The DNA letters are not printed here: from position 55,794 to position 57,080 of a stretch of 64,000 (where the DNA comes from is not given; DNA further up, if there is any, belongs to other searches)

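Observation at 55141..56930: Lon-type AAA+ motor paired with a cytoplasmic trypsin-fold protease: candidate new two-gene proteolytic system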

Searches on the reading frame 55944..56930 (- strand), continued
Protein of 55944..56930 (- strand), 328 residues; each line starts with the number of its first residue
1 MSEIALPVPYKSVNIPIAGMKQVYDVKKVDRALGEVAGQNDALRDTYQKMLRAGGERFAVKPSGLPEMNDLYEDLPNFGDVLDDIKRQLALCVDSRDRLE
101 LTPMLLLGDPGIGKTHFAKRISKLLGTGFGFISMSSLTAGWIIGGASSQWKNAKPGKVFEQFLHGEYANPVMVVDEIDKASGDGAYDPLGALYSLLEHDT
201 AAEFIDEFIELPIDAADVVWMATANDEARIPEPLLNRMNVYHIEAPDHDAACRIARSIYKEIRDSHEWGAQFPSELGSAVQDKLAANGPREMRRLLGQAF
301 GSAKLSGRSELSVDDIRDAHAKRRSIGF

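Call 87: predict_structure(alignment_id=A2)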
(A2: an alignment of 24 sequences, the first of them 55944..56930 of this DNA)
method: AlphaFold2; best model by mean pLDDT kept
length: 328 residues; sequences in the alignment: 24
mean_pLDDT: 58.7   pTM: 0.57
mean pLDDT of the five models: 58.7, 55.2, 51.2, 50.5, 45.7
residues with pLDDT >= 90: 25; 70-90: 105; 50-70: 56; < 50: 142
segments of 3 or more residues with pLDDT < 50: 1-33, 42-64, 97-99, 126-170, 181-186, 198-217, 320-328
pLDDT, mean of each block of 10 residues (from residue 1): 31 24 40 51 46 33 52 83 74 51 77 73 49 29 28 32 40 62 48 51 29 45 75 74 86 88 87 92 87 88 88 79 44
secondary structure, 60 per line:
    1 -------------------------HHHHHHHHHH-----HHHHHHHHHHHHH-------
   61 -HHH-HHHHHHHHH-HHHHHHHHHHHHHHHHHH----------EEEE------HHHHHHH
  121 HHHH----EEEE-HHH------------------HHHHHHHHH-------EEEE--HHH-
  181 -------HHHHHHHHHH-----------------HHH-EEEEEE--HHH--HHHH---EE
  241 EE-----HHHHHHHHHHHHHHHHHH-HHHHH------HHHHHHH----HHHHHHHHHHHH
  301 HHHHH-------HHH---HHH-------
elements in order: H26-35 H41-53 H66-74 H76-93 E104-107 H114-124 E129-132 H155-163 E171-174 H188-197 E219-224 H232-235 E239-242 H248-265 H267-271 H278-284 H289-305

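Call 96: search_protein_families(library=phrogs, proteins=[window:55944-56930:-], max_evalue=0.1)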
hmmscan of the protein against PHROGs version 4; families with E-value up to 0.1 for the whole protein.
window:55944-56930:- (328 aa): 13 families
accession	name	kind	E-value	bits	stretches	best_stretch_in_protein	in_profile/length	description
phrog_15585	-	unknown function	1.3e-27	97.5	1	80-257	329-504/793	-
phrog_168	-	DNA, RNA and nucleotide metabolism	5.6e-10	40.4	1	99-264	40-175/314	clamp loader of DNA polymerase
phrog_16448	-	other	7.8e-07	28.7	1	103-242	451-589/680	ATPase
phrog_5846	-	DNA, RNA and nucleotide metabolism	0.00019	21.8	0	216-270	123-174/380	clamp loader of DNA polymerase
phrog_3757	-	unknown function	0.00051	20.5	1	104-138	129-163/367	-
phrog_3277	-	DNA, RNA and nucleotide metabolism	0.0023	18.7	1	104-181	13-91/168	DnaC-like helicase loader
phrog_10371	-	DNA, RNA and nucleotide metabolism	0.0096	15.2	1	94-183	320-405/683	DNA helicase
phrog_8638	-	unknown function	0.01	15.4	1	104-317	308-507/568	-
phrog_249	-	moron, auxiliary metabolic gene and host takeover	0.011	16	1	102-182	128-207/380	porphyrin biosynthesis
phrog_9172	-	unknown function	0.015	15.1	1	104-137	110-143/509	-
phrog_7998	-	unknown function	0.038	14.2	0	102-133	41-75/339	-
phrog_10401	-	other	0.068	12.9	0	103-127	462-486/667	ATPase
phrog_1297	-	other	0.089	12.8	0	100-180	25-111/356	ATPase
